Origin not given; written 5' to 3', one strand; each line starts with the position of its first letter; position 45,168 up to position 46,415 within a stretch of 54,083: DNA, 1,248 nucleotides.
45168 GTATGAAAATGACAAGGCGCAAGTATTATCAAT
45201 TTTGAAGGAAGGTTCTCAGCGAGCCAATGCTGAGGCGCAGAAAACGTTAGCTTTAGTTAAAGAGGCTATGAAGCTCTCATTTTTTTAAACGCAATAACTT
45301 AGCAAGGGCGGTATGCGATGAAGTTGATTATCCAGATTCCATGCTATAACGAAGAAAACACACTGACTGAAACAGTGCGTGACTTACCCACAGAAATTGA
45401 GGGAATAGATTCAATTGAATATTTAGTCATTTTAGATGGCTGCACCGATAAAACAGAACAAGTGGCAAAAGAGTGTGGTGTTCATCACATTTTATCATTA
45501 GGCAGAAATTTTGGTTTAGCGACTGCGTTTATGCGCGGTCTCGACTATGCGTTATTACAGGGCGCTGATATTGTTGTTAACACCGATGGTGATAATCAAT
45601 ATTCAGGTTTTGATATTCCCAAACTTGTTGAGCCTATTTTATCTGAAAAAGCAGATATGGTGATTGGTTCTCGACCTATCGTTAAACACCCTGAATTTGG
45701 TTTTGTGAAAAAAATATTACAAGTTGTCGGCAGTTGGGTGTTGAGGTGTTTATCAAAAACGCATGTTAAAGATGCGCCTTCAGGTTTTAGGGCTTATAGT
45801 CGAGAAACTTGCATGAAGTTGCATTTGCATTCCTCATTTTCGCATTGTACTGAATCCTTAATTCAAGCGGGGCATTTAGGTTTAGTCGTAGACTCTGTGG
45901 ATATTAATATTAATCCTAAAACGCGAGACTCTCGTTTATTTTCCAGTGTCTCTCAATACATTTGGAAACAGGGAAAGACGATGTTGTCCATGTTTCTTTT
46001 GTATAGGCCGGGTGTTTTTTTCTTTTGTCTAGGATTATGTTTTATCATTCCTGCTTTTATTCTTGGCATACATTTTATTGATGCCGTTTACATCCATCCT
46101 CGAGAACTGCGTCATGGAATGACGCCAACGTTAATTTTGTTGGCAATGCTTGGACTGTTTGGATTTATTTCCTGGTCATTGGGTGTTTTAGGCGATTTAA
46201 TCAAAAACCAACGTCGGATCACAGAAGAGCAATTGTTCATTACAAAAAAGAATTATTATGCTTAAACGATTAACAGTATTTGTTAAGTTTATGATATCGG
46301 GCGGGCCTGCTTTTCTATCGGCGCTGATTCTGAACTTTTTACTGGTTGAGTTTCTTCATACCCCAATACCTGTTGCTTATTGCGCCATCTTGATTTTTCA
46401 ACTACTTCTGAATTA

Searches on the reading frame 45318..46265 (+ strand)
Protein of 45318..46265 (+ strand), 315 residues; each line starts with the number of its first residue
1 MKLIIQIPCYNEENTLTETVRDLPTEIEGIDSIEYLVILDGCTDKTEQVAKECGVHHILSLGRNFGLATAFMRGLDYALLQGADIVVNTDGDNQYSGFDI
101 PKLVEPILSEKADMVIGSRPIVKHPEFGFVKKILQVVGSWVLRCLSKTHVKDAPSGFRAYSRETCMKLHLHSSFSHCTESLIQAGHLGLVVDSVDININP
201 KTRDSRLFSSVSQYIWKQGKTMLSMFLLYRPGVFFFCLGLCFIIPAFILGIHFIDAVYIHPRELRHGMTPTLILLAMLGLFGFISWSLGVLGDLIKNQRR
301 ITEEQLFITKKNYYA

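Call 61: search_protein_families(library=pfam, proteins=[window:45318-46265:+], max_evalue=0.0001)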
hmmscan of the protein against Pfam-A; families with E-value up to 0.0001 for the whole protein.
window:45318-46265:+ (315 aa): 1 family
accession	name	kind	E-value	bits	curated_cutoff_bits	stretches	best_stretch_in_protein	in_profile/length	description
PF00535.33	Glycos_transf_2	-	2e-20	73.9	23.3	1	7-164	4-163/168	Glycosyl transferase family 2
